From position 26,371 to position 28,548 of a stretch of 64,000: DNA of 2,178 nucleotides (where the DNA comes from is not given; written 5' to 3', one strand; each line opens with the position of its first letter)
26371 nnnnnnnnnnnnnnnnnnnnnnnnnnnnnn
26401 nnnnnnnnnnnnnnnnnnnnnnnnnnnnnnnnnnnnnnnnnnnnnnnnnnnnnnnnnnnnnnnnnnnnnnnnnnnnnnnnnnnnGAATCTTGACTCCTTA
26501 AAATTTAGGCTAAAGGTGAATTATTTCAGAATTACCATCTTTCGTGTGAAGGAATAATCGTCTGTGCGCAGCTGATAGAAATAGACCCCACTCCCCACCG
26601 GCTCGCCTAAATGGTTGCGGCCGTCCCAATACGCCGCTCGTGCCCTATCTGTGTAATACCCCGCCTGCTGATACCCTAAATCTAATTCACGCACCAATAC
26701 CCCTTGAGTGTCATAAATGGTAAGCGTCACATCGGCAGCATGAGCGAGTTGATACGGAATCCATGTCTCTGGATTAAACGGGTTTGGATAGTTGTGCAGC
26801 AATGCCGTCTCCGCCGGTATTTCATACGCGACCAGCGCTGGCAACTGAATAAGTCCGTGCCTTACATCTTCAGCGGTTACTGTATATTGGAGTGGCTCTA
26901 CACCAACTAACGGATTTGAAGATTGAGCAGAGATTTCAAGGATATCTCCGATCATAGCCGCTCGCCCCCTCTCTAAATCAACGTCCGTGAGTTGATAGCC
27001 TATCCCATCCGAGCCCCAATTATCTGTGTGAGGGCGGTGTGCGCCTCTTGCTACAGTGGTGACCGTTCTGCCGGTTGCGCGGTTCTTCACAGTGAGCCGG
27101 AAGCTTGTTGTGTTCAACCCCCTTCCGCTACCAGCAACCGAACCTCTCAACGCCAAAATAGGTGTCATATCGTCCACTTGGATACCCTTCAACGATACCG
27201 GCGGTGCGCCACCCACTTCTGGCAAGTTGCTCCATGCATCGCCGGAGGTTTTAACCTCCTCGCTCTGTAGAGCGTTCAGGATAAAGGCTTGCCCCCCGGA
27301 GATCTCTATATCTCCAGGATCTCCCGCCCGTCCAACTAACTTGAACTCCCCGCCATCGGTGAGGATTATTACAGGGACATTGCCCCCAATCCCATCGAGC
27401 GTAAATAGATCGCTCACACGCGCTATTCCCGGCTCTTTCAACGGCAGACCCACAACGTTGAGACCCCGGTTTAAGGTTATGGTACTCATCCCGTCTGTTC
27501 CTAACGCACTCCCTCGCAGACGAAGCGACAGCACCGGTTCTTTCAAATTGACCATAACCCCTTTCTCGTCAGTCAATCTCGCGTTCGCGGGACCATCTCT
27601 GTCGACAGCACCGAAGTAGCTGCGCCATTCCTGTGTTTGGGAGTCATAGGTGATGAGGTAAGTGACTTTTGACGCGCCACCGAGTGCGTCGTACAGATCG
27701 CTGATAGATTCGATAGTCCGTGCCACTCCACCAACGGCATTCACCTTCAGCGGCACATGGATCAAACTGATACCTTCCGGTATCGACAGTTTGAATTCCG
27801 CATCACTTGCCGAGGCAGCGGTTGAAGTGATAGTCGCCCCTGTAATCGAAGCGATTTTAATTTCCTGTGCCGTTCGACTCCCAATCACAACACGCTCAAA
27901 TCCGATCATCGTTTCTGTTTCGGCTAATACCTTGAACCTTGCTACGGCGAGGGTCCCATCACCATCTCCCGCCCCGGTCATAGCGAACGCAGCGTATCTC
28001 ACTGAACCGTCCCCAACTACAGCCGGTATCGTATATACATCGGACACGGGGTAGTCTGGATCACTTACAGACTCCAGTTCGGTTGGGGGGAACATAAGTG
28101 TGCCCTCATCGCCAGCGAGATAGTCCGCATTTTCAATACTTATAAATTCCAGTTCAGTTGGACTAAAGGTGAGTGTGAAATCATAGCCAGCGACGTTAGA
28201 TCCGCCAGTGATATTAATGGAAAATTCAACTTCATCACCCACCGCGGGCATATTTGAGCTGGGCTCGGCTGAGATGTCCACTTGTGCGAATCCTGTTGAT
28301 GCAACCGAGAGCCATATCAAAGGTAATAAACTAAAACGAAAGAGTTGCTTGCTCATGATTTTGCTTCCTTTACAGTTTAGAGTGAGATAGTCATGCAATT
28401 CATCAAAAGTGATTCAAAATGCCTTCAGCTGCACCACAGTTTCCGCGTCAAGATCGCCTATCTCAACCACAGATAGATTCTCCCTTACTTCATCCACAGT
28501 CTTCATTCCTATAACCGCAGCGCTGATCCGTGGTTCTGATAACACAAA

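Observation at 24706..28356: T9SS-sorted secreted proteins carrying cohesin- and dockerin-type modules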

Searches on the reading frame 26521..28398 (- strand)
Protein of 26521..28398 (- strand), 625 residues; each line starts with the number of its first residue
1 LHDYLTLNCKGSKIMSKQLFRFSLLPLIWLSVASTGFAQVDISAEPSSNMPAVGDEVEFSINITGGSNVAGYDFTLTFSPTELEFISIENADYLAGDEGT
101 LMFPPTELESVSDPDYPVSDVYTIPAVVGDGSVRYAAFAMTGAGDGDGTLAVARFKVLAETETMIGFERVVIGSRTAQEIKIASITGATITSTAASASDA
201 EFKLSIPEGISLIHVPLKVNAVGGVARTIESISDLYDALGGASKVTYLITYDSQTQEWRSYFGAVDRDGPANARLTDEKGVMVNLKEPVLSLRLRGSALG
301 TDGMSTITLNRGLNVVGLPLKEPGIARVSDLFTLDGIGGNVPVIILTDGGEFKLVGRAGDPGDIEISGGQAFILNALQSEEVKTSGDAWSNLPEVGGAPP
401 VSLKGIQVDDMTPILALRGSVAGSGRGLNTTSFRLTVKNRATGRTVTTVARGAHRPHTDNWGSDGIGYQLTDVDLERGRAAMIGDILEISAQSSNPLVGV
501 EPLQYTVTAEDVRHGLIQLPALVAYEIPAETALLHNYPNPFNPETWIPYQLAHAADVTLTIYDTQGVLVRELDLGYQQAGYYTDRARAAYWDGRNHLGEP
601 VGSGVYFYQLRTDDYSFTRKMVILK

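Call 3: search_protein_families(library=pfam, proteins=[window:26521-28398:-], max_evalue=0.1)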
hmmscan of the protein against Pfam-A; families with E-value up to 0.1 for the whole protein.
window:26521-28398:- (625 aa): 5 families
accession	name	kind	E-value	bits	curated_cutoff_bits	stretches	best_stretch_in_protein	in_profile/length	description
PF13860.13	FlgD_ig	-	4.2e-09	36.7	27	1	550-609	17-72/79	FlgD Ig-like domain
PF00963.24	Cohesin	-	2.8e-08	34.5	24.1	1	52-181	11-129/139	Cohesin domain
PF18962.6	Por_Secre_tail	-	2.7e-06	28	27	1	537-571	2-36/75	Secretion system C-terminal sorting domain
PF13585.12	CHU_C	-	0.00099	19.6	27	1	551-612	23-72/86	CHU_C Type IX secretion signal domain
PF04205.19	FMN_bind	-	0.017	16.2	22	1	145-195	13-68/77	FMN-binding domain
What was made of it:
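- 27856..28245 (-): ORF B cohesin module (aa 38-167 of the 611-aa protein). Pfam Cohesin, 34.5 bits against 24.1 (call 3).
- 26524..26799 (-): ORF B C-terminal sorting domain (aa 520-611). Por_Secre_tail, 28.0 bits against 27 (call 3).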

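Call 4: search_protein_families(library=ncbifam, proteins=[window:26521-28398:-], max_evalue=0.1)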
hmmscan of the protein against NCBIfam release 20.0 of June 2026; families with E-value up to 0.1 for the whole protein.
window:26521-28398:- (625 aa): 7 families
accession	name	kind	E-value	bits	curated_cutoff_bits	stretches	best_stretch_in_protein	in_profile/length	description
TIGR04183.1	Por_Secre_tail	domain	7.6e-10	38.6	23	1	537-623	2-71/72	T9SS type A sorting domain-containing protein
NF033707.1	T9SS_sortase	equivalog_domain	6.8e-07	27.3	420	1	534-612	999-1077/1095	type IX secretion system sortase PorU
NF005176.1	PRK06655.1-1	equivalog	2.3e-05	24.4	230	1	553-613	95-150/197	flagellar hook assembly protein FlgD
NF052323.1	T9SSA_dep_M6i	equivalog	9.4e-05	20.5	600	1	535-611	959-1025/1043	T9SS-dependent M6-like inactivated metalloprotease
NF009276.0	PRK12633.1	equivalog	0.0001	22.1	383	1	552-613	126-182/234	flagellar basal body rod modification protein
NF052228.1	T9SS_PorZ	equivalog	0.002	16.6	260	1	536-616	675-746/757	type IX secretion system anionic LPS delivery protein PorZ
NF038113.1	T9SSA_dep_M36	equivalog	0.066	11.3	885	1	532-622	791-867/869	T9SS-dependent M36 family metallopeptidase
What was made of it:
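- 26812..27807 (-): X module (aa 184-515): a beta-rich module of about 330 aa with two sub-domains. No Pfam or NCBIfam family matches it. It always sits directly before the CTD. No family hit (calls 3, 4).
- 26524..26799 (-): TIGR04183, 38.6 bits against 23 (call 4).
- Checked: ORF B matches Cohesin (34.5 bits) and TIGR04183 (38.6 bits) (calls 3, 4).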

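Call 22: find_homologous_proteins(query=window:26521-28356:-)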
Query window:26521-28356:- (611 aa): 803 proteins with E <= 0.001 among 8000 candidates; the best 120 are listed.
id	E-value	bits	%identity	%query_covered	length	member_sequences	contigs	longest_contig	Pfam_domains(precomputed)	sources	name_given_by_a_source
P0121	0.0e+0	1355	100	100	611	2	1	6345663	PF00963.25,PF18962.8,PF13860.13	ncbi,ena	-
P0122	0.0e+0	1216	91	100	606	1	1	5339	PF00963.25,PF18962.8,PF13860.13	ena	-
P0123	0.0e+0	1176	88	100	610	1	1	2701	PF00963.25,PF18962.8,PF13860.13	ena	-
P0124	0.0e+0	1169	87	100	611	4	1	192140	PF00963.25,PF18962.8,PF13860.13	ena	-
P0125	0.0e+0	1159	86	100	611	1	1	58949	PF00963.25,PF18962.8,PF13860.13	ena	-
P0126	0.0e+0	1158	85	100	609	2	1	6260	PF00963.25,PF18962.8,PF13860.13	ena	-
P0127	0.0e+0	1118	84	100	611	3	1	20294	PF00963.25,PF18962.8,PF13860.13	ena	-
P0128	0.0e+0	1050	78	100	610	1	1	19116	PF00963.25,PF18962.8,PF13860.13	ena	-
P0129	0.0e+0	1038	78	100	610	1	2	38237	PF00963.25,PF18962.8,PF13860.13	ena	-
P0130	2.7e-276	936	71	97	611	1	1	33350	PF00963.25,PF18962.8,PF13860.13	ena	-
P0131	2.2e-268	910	70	100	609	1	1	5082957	PF00963.25,PF18962.8,PF13860.13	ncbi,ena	-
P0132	2.6e-268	910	70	100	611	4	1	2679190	PF00963.25,PF18962.8,PF13860.13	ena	-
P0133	6.1e-266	902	69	100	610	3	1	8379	PF00963.25,PF18962.8,PF13860.13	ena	-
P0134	1.7e-262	890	69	100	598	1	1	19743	PF00963.25,PF18962.8,PF13860.13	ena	-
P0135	8.4e-260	882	68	100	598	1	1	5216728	PF00963.25,PF18962.8,PF13860.13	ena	-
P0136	1.6e-259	881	69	100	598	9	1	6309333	PF00963.25,PF18962.8,PF13860.13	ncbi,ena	-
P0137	4.0e-259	879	69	100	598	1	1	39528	PF00963.25,PF18962.8,PF13860.13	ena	-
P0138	7.2e-259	878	69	100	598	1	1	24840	PF00963.25,PF18962.8,PF13860.13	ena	-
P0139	7.5e-259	878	69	100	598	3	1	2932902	PF00963.25,PF18962.8,PF13860.13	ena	-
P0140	1.1e-258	878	69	100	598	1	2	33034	PF00963.25,PF18962.8,PF13860.13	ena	-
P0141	1.3e-258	878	69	100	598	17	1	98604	PF00963.25,PF18962.8,PF13860.13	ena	-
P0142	2.2e-258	877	69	100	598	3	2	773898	PF00963.25,PF18962.8,PF13860.13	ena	-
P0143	3.0e-258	876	68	100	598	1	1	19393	PF00963.25,PF18962.8,PF13860.13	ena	-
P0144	6.4e-258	875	67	100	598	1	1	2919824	PF00963.25,PF13860.13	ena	-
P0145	7.5e-258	875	69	100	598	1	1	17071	PF00963.25,PF18962.8,PF13860.13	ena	-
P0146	3.3e-257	873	67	100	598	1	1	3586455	PF00963.25,PF13860.13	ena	-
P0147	3.6e-257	873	67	100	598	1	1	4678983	PF00963.25,PF13860.13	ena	-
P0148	7.8e-257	872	68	100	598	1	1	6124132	PF00963.25,PF18962.8,PF13860.13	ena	-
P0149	9.4e-257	871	56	97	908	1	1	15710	PF00963.25,PF13860.13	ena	-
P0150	1.1e-256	871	68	100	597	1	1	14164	PF00963.25,PF18962.8,PF13860.13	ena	-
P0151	1.3e-256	871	68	100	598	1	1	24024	PF00963.25,PF13860.13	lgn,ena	-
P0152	6.3e-256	869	69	100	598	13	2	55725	PF00963.25,PF18962.8,PF13860.13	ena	-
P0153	7.7e-256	868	68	100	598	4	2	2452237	PF00963.25,PF18962.8,PF13860.13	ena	-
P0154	2.2e-255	867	68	100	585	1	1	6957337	PF00963.25,PF18962.8,PF13860.13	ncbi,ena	-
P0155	2.8e-255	867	66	100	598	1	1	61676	PF00963.25,PF18962.8,PF13860.13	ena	-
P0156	3.9e-255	866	69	100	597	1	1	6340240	PF00963.25,PF18962.8,PF13860.13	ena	-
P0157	6.9e-255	865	68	100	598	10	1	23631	PF00963.25,PF18962.8,PF13860.13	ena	-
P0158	8.8e-255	865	68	100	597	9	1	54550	PF00963.25,PF13860.13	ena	-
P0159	1.9e-254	864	68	100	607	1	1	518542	PF00963.25,PF18962.8,PF13860.13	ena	-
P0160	4.1e-254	863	68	100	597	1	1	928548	PF00963.25,PF18962.8,PF13860.13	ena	-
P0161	1.1e-253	861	68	100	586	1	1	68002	PF00963.25,PF13860.13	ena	-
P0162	1.4e-253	861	68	100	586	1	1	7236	PF00963.25,PF13860.13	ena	-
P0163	1.6e-253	861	67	100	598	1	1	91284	PF00963.25,PF18962.8,PF13860.13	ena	-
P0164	1.6e-253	861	68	100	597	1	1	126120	PF00963.25,PF18962.8,PF13860.13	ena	-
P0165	3.2e-253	860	68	100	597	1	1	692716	PF00963.25,PF18962.8,PF13860.13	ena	-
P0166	3.4e-253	860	67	100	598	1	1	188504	PF00963.25,PF18962.8,PF13860.13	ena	-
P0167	3.6e-253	860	68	100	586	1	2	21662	PF00963.25,PF18962.8,PF13860.13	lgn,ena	-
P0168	4.1e-253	859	68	100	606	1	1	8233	PF00963.25,PF18962.8,PF13860.13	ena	-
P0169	8.3e-253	858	76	86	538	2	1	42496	PF00963.25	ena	-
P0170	9.7e-253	858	68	100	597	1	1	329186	PF00963.25,PF18962.8,PF13860.13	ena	-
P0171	4.4e-252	856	68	100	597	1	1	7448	PF00963.25,PF13860.13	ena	-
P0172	6.2e-252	856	68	100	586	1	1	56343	PF00963.25,PF18962.8,PF13860.13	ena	-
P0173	3.4e-251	853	67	100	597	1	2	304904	PF00963.25,PF18962.8,PF13860.13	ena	-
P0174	3.4e-251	853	67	100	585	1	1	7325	PF00963.25,PF18962.8,PF13860.13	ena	-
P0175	6.8e-251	852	67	100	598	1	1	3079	PF00963.25,PF18962.8,PF13860.13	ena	-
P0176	9.3e-250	848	66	100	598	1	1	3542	PF00963.25,PF13860.13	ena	-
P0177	1.1e-249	848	67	100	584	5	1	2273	PF00963.25,PF13860.13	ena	-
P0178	2.0e-249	847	67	100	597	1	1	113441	PF00963.25,PF18962.8,PF13860.13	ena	-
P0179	4.1e-249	846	67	100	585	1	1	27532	PF00963.25,PF13860.13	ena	-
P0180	3.2e-248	843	67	100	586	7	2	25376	PF00963.25,PF13860.13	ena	-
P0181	1.6e-247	841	67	100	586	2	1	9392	PF00963.25,PF13860.13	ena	-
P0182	3.6e-247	840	66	100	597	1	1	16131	PF00963.25,PF18962.8,PF13860.13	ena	-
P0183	5.7e-247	839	66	100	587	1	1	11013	PF00963.25,PF18962.8,PF13860.13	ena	-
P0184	6.2e-247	839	66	100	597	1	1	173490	PF00963.25,PF13860.13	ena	-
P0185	8.8e-247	839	67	100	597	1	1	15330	PF00963.25,PF18962.8,PF13860.13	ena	-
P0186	4.0e-246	836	67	100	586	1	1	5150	PF00963.25,PF18962.8,PF13860.13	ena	-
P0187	6.0e-246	836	67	100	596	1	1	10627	PF00963.25,PF18962.8,PF13860.13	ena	-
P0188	9.3e-245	832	67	100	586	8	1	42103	PF00963.25,PF18962.8,PF13860.13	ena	-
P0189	1.6e-244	831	65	100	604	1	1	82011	PF00963.25,PF18962.8,PF13860.13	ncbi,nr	ncbi:hypothetical protein C6502_09070 [Candidatus Poribacteria bacterium]|nr:MAG: hypothetical prote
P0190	2.7e-244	830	66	100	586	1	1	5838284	PF00963.25,PF18962.8,PF13860.13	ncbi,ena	-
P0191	3.5e-244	830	66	100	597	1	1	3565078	PF00963.25,PF18962.8,PF13860.13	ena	-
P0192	1.7e-243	828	66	100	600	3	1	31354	PF00963.25,PF13860.13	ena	-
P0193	2.6e-243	827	67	100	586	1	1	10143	PF00963.25,PF18962.8,PF13860.13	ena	-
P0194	1.1e-242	825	65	100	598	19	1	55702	PF00963.25,PF18962.8,PF13860.13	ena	-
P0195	1.2e-242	825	66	100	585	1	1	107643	PF00963.25,PF13860.13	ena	-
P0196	1.1e-241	822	64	100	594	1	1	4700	PF00963.25,PF18962.8,PF13860.13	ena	-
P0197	1.6e-241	821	66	100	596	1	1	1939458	PF00963.25,PF18962.8,PF13860.13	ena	-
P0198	2.9e-240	817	64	100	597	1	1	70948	PF00963.25,PF18962.8,PF13860.13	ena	-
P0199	5.0e-240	816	63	100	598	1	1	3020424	PF00963.25,PF13860.13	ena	-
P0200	7.6e-239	812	67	95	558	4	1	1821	PF00963.25,PF18962.8,PF13860.13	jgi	jgi:hypothetical protein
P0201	8.9e-239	812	64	100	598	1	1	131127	PF00963.25,PF18962.8,PF13860.13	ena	-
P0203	2.1e-238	811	65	100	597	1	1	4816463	PF00963.25,PF13860.13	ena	-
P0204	3.1e-238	810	64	100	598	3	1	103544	PF00963.25,PF18962.8,PF13860.13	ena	-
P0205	2.9e-237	807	64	100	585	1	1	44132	PF00963.25,PF13860.13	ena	-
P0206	2.6e-235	801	65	100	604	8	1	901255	PF00963.25,PF13860.13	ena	-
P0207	5.6e-234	796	63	100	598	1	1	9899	PF00963.25,PF13860.13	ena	-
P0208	1.8e-231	788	63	100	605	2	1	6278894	PF00963.25,PF18962.8,PF13860.13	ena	-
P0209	4.6e-231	787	60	58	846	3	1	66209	PF00963.25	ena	-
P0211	2.7e-223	761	61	100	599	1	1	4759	PF00963.25,PF18962.8,PF13860.13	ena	-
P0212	2.2e-222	758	61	100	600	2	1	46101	PF00963.25,PF13860.13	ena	-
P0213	9.4e-221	753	65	93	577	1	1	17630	PF00963.25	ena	-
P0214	3.2e-220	751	66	93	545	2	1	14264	PF00963.25,PF13860.13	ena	-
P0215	6.7e-220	750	62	100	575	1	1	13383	PF00963.25,PF18962.8,PF13860.13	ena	-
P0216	5.0e-217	740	56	57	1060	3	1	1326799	PF00963.25,PF13385.14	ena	-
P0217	8.1e-211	720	60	100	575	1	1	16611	PF00963.25,PF18962.8,PF13860.13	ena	-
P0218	2.3e-210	718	65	91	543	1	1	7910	PF00963.25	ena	-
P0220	3.1e-208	711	59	100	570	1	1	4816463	PF00963.25,PF18962.8,PF13860.13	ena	-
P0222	1.0e-205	703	65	87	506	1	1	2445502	PF00963.25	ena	-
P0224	1.9e-200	686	65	86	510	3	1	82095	PF00963.25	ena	-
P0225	8.2e-197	674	64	70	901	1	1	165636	PF23598.2,PF00963.25,PF12799.14,PF13860.13,PF13855.13,PF23952.2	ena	-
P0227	4.0e-195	668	64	72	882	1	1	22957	PF02369.23,PF00963.25,PF00560.40,PF18962.8,PF12799.14,PF13860.13,PF13855.13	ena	-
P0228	8.1e-195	667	61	72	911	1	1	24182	PF23598.2,PF14580.13,PF00963.25,PF18962.8,PF12799.14,PF13860.13,PF13855.13,PF23952.2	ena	-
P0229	1.8e-193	663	64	70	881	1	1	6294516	PF23598.2,PF00963.25,PF00560.40,PF18962.8,PF12799.14,PF13860.13,PF13855.13,PF23952.2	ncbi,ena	-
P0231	1.7e-189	649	74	68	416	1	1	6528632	PF00963.25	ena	-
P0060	2.1e-183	629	58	58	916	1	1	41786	PF00963.25,PF13385.14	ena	-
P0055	1.1e-177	610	56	58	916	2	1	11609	PF00963.25,PF13385.14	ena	-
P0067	3.2e-175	602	55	58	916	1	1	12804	PF00963.25,PF13385.14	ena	-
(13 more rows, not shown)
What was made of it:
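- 26521..28356 (-): ORF B, 611 aa from the ATG at 28356 (the open frame extends to a TTG at 28398): signal peptide, cohesin, X module, CTD. It is the conserved single-cohesin anchor. Full-length orthologs at 60-92% identity occur in many Poribacteria MAGs (call 22).
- Coh-X-CTD anchors are near-universal orthologs (call 22).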

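Call 30: predict_structure(alignment_id=A2)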
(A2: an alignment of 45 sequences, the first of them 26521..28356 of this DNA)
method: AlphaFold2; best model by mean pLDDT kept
length: 611 residues; sequences in the alignment: 45
mean_pLDDT: 60.8   pTM: 0.37
mean pLDDT of the five models: 60.8, 59.7, 56.5, 52.4, 42.4
residues with pLDDT >= 90: 8; 70-90: 245; 50-70: 174; < 50: 184
segments of 3 or more residues with pLDDT < 50: 1-35, 51-53, 78-110, 126-132, 159-185, 208-212, 286-288, 374-400, 440-449, 460-465, 515-531, 567-573
pLDDT, mean of each block of 10 residues (from residue 1): 20 26 42 45 59 54 73 59 33 39 43 69 53 57 62 55 29 27 47 78 52 69 78 84 79 64 81 71 52 83 65 86 88 82 85 76 86 41 24 27 68 60 74 67 41 62 50 81 75 71 76 47 34 56 82 83 55 55 73 80 72 55
secondary structure, 60 per line:
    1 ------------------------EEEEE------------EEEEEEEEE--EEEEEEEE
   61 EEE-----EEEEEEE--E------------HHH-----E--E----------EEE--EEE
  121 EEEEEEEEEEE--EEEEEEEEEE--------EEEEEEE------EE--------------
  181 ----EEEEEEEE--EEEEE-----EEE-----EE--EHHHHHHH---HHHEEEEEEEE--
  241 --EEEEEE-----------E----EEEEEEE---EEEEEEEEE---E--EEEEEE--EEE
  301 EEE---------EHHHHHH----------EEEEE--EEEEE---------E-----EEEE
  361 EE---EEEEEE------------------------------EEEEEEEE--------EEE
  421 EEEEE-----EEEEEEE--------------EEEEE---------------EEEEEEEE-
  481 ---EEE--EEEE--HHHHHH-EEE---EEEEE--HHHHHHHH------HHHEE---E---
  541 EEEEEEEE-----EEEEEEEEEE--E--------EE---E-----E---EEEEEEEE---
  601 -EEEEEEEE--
elements in order: E25-29 E42-50 E53-63 E69-75 E113-115 E118-131 E134-143 E152-158 E185-192 E195-199 E205-207 H218-224 E231-238 E243-248 E265-271 E275-283 E290-295 E298-303 H314-319 E330-334 E337-341 E357-362 E366-371 E402-409 E418-425 E431-437 E452-456 E472-479 E484-486 E489-492 H495-500 E502-504 E508-512 H515-522 E541-548 E554-563 E590-597 E602-609
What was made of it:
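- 27856..28245 (-): The model here is of low to moderate confidence (call 30).
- The ORF B model has low confidence (pLDDT 61, call 30).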

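Call 34: fold_search(model_id=the predicted structure, library=pdb)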
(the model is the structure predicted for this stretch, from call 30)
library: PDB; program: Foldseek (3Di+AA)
matches with E <= 10: 1228; with E <= 0.001: 74
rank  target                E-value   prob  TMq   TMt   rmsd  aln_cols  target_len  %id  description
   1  10ps                  2.0e-08  1.00  0.12  0.13  24.8       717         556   11  Crystal structure of SdrD A2-A3-B1-B2 domains from Staphylococcus aureus JH1 (released 2026-02-11)
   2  3l8q_A                2.6e-06  1.00  0.17  0.30  18.4       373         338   14  Structure analysis of the type II cohesin dyad from the adaptor ScaA scaffoldin of Acetivibrio cellulolyticus (released 2010-05-05)
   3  3l8q_D                3.0e-06  1.00  0.17  0.30  18.1       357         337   16  Structure analysis of the type II cohesin dyad from the adaptor ScaA scaffoldin of Acetivibrio cellulolyticus (released 2010-05-05)
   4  3l8q_C                9.6e-06  1.00  0.17  0.29  17.6       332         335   15  Structure analysis of the type II cohesin dyad from the adaptor ScaA scaffoldin of Acetivibrio cellulolyticus (released 2010-05-05)
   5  9fx2                  1.7e-05  0.60  0.10  0.06  24.7       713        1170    7  Structure of methylamine activated CD109 (released 2025-03-19)
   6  1qzn                  2.2e-05  1.00  0.16  0.52   9.4       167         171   22  Crystal Structure Analysis of a type II cohesin domain from the cellulosome of Acetivibrio cellulolyticus (released 2004-09-21)
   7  3l8q_B                3.0e-05  1.00  0.18  0.30  18.6       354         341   16  Structure analysis of the type II cohesin dyad from the adaptor ScaA scaffoldin of Acetivibrio cellulolyticus (released 2010-05-05)
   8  9fx3_A                3.0e-05  0.54  0.10  0.06  24.6       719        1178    7  Structure of active human CD109 (released 2025-03-19)
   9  4fl4_B                3.9e-05  1.00  0.15  0.49  10.0       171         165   20  Scaffoldin conformation and dynamics revealed by a ternary complex from the Clostridium thermocellum cellulosome (released 2012-06-27)
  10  4a5w_A                4.6e-05  0.54  0.13  0.06  23.9       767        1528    9  Crystal structure of C5b6 (released 2012-03-14)
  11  1zv9                  4.9e-05  1.00  0.16  0.51   9.4       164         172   22  Crystal structure analysis of a type II cohesin domain from the cellulosome of Acetivibrio cellulolyticus- SeMet derivat (released 2006-06-13)
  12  3prx_A                4.9e-05  0.30  0.08  0.05  23.8       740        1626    9  Structure of Complement C5 in Complex with CVF and SSL7 (released 2011-01-19)
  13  3kcp_A                5.1e-05  1.00  0.17  0.31  16.6       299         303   14  Crystal structure of interacting Clostridium thermocellum multimodular components (released 2010-02-09)
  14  5m0y_A                5.4e-05  1.00  0.15  0.47  10.8       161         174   20  Crystal Structure of the CohScaA-XDocCipB type II complex from Clostridium thermocellum at 1.5Angstrom resolution (released 2017-09-06)
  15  3kcp_B                5.4e-05  1.00  0.14  0.48  11.2       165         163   19  Crystal structure of interacting Clostridium thermocellum multimodular components (released 2010-02-09)
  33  1ohz_A                1.9e-04  1.00  0.16  0.62   6.1       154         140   21  Cohesin-Dockerin complex from the cellulosome of Clostridium thermocellum (released 2003-11-20)
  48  1g1k_A                3.2e-04  1.00  0.17  0.63   3.8       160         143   15  COHESIN MODULE FROM THE CELLULOSOME OF CLOSTRIDIUM CELLULOLYTICUM (released 2000-11-22)
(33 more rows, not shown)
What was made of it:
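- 27856..28245 (-): Foldseek matches type I and type II cohesins: 1g1k, 1ohz, 3l8q (call 34).
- On Cohesin module (Pfam PF00963): The ORF B cohesin matches 1g1k, 1ohz and 3l8q less well (TM 0.5-0.63) because the model is weaker (calls 30, 34).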

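Call 62: find_encoding_contigs(protein=P0136, flank=10000, max_places=2)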
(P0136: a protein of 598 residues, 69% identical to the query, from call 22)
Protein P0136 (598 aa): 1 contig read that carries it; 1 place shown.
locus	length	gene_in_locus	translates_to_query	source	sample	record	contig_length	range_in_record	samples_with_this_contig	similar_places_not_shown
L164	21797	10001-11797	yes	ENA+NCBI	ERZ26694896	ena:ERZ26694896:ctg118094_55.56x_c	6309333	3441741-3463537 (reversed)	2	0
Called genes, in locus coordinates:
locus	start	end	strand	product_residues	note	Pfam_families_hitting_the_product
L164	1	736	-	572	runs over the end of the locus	PF02538:Hydantoinase_B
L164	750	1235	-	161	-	PF12903:DUF3830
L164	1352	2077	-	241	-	PF17645:Amdase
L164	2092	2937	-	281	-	PF01209:Ubie_methyltran, PF08003:Methyltransf_9 (faint), PF13489:Methyltransf_23, PF07021:MetW (faint), PF13649:Methyltransf_25, PF13847:Methyltransf_31, PF08241:Methyltransf_11, PF08242:Methyltransf_12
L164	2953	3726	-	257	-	PF06314:ADC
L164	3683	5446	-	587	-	PF02538:Hydantoinase_B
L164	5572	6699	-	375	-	PF01266:DAO, PF13450:NAD_binding_8 (weak)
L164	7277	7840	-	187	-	PF13613:HTH_Tnp_4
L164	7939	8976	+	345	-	PF01513:NAD_kinase, PF00781:DAGK_cat (weak)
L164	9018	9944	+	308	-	PF00248:Aldo_ket_red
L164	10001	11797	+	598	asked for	PF00963:Cohesin, PF18962:Por_Secre_tail (faint), PF13860:FlgD_ig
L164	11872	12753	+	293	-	PF20247:DUF6602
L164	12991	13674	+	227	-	-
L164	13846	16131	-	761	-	PF13620:CarboxypepD_reg, PF13715:CarbopepD_reg_2, PF17802:SpaA (faint), PF07715:Plug (weak), PF00593:TonB_dep_Rec_b-barrel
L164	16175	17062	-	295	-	PF02629:CoA_binding, PF00549:Ligase_CoA, PF13607:Succ_CoA_lig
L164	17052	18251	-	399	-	PF08442:ATP-grasp_2, PF13549:ATP-grasp_5, PF24948:Citrate_synth_N (weak), PF16114:Citrate_bind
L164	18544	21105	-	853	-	-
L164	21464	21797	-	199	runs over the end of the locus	-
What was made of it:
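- On TonB-dependent receptor (the neighbouring gene): The ortholog in L164 carries TonB_dep_Rec_b-barrel (call 62).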
